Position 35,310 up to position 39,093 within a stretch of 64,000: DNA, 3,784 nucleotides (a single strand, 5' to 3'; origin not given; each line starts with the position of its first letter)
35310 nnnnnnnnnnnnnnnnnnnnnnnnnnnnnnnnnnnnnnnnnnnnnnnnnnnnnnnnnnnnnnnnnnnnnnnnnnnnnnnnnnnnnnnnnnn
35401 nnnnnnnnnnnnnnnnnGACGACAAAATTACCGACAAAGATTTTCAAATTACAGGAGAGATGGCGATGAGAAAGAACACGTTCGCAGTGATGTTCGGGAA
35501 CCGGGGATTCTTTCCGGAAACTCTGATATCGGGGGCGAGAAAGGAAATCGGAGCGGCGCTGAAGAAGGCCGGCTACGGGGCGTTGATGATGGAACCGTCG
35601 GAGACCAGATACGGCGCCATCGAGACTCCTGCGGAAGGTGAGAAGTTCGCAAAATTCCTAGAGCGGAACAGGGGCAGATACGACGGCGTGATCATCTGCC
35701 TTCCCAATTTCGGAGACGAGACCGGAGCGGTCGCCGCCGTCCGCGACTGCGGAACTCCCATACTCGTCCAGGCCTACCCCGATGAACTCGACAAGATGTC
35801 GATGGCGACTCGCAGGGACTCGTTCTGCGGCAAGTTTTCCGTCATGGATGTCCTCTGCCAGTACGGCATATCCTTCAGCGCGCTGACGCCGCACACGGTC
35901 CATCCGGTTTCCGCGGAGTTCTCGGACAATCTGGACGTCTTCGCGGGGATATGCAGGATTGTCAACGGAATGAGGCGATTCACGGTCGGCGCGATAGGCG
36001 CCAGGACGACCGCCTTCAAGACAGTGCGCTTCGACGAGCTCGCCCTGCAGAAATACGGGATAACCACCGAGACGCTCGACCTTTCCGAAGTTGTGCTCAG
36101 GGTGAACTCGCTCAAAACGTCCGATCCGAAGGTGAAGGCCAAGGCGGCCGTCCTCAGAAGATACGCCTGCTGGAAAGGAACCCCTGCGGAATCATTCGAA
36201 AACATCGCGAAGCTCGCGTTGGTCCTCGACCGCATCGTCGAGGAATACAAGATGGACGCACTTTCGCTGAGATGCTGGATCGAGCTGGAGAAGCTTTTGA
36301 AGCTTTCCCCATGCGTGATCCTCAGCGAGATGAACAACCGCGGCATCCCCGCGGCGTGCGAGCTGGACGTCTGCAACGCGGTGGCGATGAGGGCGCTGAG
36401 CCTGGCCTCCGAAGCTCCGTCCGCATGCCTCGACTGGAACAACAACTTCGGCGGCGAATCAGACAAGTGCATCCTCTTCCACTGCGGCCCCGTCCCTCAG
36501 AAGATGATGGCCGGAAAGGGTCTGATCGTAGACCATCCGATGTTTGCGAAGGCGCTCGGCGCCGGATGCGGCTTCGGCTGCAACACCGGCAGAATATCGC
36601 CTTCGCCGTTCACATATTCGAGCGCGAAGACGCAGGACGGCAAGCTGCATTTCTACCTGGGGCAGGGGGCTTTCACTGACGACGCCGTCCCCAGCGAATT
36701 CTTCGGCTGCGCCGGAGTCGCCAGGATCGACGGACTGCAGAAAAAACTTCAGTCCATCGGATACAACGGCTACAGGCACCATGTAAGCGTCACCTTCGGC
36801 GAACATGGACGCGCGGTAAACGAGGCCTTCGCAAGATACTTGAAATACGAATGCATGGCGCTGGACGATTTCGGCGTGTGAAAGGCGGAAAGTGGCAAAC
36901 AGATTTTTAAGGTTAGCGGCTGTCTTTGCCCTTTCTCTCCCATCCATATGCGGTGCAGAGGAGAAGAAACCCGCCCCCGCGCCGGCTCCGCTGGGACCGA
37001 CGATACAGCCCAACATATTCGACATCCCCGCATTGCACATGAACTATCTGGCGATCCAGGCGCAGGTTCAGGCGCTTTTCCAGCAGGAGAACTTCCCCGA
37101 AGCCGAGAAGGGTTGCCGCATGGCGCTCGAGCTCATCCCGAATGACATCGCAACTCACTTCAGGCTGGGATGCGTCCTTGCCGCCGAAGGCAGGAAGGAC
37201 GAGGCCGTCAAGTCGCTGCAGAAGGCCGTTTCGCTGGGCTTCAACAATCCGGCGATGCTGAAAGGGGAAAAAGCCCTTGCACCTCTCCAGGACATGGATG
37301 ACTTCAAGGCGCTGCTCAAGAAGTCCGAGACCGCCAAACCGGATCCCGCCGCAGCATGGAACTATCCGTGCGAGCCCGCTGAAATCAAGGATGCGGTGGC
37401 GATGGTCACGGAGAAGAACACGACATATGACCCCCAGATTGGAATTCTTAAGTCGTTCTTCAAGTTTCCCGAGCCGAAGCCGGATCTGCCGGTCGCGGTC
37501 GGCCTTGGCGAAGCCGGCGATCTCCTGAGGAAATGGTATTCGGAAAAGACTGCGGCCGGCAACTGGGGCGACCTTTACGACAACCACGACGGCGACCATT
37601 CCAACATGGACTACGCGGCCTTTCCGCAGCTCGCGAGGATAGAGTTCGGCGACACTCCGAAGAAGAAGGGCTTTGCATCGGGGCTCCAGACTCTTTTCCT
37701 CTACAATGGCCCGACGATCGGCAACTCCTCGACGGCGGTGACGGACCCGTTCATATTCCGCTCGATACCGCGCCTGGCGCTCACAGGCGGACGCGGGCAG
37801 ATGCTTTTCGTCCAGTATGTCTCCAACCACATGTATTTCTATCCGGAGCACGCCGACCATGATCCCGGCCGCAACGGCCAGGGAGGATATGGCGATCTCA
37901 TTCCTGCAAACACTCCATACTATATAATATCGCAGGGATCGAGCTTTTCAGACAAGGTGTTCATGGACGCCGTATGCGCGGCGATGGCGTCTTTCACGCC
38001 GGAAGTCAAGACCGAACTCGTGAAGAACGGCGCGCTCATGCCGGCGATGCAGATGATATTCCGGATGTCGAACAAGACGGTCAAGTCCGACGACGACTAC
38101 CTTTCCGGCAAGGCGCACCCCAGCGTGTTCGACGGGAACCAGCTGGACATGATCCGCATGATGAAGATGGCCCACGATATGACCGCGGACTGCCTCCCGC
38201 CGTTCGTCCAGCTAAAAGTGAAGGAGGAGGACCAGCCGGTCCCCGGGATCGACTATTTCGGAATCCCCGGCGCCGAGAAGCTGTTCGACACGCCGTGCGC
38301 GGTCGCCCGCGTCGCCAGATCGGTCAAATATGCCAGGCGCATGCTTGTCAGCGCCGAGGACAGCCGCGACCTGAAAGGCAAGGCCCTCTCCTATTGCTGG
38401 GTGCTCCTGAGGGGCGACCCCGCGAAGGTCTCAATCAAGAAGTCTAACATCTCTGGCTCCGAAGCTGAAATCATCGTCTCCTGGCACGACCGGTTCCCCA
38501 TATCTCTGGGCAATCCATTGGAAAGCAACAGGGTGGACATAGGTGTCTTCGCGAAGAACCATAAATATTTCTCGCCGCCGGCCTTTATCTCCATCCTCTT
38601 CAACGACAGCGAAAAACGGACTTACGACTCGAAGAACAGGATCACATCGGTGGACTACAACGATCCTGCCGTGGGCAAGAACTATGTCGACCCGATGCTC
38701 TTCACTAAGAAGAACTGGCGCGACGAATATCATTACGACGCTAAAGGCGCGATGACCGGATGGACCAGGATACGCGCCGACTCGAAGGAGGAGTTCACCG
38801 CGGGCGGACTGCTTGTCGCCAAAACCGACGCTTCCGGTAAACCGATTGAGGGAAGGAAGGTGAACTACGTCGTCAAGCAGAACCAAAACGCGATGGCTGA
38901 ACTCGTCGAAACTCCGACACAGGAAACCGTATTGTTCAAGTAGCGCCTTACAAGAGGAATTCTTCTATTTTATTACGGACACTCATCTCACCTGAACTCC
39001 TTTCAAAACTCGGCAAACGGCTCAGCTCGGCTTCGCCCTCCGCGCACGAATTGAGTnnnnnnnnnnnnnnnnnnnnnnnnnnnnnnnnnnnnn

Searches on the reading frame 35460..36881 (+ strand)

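Call 75: search_protein_families(library=pfam, proteins=[window:35460-36881:+], max_evalue=0.00001)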
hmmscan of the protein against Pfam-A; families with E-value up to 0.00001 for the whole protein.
window:35460-36881:+ (473 aa): 1 family
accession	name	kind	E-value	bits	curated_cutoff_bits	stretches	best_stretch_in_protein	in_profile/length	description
PF02952.23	Fucose_iso_C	-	9.6e-13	48.4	29.3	1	339-464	1-138/143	L-fucose isomerase, C-terminal domain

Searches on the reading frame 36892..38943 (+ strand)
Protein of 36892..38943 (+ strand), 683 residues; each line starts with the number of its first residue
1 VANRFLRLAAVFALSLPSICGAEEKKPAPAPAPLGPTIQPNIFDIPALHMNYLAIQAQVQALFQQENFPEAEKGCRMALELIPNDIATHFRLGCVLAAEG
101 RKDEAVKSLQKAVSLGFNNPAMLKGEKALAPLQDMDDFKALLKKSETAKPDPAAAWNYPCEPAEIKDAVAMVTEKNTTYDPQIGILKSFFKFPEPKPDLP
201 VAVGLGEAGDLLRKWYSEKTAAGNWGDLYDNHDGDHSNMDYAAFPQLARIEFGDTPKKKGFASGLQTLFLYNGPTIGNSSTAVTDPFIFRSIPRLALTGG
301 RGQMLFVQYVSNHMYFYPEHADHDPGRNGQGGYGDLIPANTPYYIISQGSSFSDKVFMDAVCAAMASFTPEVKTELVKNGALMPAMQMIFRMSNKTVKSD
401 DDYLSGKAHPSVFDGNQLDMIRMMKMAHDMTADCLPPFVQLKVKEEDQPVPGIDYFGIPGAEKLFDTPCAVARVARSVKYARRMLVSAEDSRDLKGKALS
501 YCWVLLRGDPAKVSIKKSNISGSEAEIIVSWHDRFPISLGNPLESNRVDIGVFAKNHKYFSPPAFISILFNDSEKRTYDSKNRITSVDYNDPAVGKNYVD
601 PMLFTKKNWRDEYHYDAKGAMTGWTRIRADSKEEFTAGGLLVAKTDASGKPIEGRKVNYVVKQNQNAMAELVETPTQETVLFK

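Call 75: search_protein_families(library=pfam, proteins=[window:36892-38943:+], max_evalue=0.00001)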
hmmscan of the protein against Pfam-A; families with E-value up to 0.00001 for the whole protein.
window:36892-38943:+ (683 aa): 2 families
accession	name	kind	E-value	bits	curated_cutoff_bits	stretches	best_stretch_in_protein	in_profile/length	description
PF00515.34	TPR_1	-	3.5e-08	33.4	27.8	0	88-115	3-30/34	Tetratricopeptide repeat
PF07719.23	TPR_2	-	8.5e-08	32.2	27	0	88-115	3-30/34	Tetratricopeptide repeat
